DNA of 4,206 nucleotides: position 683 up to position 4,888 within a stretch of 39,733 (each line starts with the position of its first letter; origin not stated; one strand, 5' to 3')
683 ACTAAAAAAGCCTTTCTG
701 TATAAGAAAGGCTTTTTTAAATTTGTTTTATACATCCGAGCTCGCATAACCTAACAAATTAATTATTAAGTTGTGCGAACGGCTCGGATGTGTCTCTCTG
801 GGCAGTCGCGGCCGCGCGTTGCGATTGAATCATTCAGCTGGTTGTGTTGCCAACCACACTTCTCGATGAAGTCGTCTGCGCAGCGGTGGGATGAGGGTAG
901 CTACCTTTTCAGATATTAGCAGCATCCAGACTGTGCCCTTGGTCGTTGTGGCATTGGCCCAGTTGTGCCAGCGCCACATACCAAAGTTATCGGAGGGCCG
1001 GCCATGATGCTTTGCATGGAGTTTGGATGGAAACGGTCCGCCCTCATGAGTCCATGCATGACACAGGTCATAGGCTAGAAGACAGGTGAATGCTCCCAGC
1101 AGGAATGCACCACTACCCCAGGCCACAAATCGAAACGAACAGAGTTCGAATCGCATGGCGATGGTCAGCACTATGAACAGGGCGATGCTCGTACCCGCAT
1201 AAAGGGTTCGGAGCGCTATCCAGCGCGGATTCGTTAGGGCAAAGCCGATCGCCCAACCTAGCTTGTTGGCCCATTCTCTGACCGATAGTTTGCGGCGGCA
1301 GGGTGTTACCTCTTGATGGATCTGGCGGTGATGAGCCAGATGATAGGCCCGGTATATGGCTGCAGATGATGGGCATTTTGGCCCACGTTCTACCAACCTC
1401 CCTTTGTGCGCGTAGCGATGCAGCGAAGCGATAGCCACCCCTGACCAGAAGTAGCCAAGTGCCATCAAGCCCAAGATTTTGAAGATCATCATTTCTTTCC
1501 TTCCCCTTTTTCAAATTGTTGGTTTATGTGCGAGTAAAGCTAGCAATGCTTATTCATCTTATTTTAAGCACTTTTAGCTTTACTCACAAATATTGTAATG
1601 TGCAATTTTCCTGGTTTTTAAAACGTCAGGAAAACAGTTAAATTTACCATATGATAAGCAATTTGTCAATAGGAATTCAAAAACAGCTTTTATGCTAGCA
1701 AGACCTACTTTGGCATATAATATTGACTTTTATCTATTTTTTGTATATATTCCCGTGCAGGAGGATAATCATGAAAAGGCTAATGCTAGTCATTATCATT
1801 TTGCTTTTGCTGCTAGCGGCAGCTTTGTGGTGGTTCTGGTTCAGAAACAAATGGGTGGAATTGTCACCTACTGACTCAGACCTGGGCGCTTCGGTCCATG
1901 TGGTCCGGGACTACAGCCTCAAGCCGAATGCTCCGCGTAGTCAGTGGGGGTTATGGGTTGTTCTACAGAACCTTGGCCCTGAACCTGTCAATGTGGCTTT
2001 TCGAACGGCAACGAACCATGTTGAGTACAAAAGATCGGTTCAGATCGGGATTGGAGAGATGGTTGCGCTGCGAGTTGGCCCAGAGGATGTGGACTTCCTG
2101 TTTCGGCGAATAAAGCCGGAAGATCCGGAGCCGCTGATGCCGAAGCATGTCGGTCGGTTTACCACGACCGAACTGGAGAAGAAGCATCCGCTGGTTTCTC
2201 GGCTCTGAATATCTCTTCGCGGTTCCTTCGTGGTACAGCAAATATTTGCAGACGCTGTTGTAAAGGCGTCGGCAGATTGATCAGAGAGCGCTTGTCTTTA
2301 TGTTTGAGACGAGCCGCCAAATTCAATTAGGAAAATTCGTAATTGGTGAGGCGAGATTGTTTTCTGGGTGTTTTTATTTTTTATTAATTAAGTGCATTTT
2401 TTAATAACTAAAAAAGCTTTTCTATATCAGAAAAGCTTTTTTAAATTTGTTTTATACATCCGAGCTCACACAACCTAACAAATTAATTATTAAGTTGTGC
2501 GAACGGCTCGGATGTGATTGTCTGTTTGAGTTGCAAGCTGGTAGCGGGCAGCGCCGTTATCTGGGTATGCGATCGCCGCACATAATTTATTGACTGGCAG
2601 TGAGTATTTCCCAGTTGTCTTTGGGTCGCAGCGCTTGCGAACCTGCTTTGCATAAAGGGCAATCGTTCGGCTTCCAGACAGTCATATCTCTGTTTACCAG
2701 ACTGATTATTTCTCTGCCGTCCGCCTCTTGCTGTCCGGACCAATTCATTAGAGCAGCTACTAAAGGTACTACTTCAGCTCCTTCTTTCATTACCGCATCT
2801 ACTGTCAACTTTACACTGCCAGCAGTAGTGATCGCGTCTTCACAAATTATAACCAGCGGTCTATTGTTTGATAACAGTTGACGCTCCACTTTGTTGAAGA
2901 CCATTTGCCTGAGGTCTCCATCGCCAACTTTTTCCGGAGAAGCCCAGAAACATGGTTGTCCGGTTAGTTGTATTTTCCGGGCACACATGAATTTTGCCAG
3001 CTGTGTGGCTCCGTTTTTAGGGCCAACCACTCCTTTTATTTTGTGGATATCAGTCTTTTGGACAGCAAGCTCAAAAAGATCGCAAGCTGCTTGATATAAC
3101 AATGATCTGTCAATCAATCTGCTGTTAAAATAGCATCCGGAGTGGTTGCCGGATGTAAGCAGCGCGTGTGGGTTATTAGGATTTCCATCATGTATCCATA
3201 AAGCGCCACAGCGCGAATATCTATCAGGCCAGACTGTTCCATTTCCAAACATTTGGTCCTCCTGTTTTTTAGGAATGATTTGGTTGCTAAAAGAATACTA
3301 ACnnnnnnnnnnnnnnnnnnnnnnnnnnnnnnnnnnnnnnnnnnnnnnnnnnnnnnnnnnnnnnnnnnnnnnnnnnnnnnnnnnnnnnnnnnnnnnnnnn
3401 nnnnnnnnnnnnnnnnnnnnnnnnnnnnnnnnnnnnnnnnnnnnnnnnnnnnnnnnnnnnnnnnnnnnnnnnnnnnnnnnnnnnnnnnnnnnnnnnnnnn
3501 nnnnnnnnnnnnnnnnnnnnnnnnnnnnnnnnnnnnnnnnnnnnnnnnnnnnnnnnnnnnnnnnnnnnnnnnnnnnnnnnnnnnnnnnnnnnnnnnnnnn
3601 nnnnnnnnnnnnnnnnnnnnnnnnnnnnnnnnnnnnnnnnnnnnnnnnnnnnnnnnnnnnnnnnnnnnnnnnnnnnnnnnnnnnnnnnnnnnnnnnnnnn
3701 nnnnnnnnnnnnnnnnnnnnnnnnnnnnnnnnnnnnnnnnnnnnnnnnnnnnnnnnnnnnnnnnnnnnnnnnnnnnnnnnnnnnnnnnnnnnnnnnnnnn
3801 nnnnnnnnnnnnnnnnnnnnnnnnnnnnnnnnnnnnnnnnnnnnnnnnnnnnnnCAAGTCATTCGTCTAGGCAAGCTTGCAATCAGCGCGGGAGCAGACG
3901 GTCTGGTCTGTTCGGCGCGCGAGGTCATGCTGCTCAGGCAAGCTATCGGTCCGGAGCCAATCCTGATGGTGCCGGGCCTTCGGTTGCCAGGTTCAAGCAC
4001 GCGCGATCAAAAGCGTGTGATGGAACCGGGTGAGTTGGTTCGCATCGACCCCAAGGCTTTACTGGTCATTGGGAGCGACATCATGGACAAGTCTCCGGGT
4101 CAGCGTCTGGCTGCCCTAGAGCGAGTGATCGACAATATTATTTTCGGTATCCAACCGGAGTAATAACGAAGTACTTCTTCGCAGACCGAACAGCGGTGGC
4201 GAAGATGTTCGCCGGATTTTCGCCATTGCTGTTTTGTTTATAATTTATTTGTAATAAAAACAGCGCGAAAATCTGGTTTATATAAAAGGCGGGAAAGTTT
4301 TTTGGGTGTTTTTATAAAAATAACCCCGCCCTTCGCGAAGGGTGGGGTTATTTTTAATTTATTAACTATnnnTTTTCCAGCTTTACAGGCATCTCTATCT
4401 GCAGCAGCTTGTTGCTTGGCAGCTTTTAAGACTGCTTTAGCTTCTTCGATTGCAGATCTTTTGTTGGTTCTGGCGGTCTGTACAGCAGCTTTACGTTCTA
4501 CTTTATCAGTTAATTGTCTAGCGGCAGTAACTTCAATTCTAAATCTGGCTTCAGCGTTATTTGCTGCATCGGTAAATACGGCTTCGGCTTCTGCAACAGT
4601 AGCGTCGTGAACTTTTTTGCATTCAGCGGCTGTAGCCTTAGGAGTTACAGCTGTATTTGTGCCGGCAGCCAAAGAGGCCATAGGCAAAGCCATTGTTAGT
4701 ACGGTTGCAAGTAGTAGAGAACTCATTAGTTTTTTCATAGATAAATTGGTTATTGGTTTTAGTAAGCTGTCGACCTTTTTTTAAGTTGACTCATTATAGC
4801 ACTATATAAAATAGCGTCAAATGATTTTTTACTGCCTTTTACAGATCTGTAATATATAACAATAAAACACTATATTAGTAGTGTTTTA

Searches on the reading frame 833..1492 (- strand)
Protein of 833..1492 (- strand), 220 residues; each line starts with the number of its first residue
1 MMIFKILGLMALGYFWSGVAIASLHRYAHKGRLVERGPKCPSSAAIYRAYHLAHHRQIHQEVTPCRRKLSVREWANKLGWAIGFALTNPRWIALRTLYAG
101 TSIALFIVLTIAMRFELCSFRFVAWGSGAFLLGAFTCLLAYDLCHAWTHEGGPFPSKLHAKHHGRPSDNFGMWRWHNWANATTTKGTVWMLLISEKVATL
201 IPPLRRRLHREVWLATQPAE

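Call 26: search_protein_families(library=pfam, proteins=[window:833-1492:-], max_evalue=1)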
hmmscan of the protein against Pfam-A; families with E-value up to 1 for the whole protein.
window:833-1492:- (220 aa): 1 family
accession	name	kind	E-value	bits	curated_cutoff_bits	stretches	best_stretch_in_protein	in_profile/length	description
PF04116.19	FA_hydroxylase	-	3.6e-05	24.6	31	2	23-107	14-86/132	Fatty acid hydroxylase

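Call 93: find_encoding_contigs(protein=window:833-1492:-, flank=10000, max_places=2)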
Protein window:833-1492:- (220 aa): 1 contig read that carries it; 1 place shown.
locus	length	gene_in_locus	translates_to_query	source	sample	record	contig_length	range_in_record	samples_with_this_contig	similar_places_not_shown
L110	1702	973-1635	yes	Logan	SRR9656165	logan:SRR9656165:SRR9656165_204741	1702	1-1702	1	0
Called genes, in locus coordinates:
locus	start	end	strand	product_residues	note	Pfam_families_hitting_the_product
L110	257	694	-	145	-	-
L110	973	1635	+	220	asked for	-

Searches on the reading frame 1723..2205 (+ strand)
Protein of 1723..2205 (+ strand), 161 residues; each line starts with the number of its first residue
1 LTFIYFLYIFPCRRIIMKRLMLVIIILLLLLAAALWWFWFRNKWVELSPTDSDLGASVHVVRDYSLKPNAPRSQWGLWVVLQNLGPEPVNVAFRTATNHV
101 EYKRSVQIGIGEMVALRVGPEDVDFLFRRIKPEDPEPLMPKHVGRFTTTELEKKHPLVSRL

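Call 26: search_protein_families(library=pfam, proteins=[window:1723-2205:+], max_evalue=1)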
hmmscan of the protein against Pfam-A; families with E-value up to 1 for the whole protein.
window:1723-2205:+ (161 aa): 0 families

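Call 84: search_protein_families(library=phrogs, proteins=[window:1723-2205:+], max_evalue=0.1)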
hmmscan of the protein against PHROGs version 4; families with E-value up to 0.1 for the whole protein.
window:1723-2205:+ (161 aa): 0 families

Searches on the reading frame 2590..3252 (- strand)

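Call 26: search_protein_families(library=pfam, proteins=[window:2590-3252:-], max_evalue=1)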
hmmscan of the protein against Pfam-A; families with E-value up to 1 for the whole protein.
window:2590-3252:- (221 aa): 3 families
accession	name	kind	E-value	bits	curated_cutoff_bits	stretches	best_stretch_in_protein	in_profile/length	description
PF00156.33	Pribosyltran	-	0.0003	20.6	26.3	1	73-178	31-134/158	Phosphoribosyl transferase domain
PF15609.12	PRTase_2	-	0.0069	16.4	28.8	1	120-178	109-166/188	Phosphoribosyl transferase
PF16143.10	DUF4851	-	0.15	12.1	25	1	126-194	8-76/189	Domain of unknown function (DUF4851)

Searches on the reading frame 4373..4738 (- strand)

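Call 26: search_protein_families(library=pfam, proteins=[window:4373-4738:-], max_evalue=1)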
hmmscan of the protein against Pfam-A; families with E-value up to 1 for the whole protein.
window:4373-4738:- (122 aa): 1 family
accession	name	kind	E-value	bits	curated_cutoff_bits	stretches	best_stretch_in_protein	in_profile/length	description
PF11607.14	DUF3247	-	0.12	13.1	25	1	43-95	10-60/92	Protein of unknown function (DUF3247)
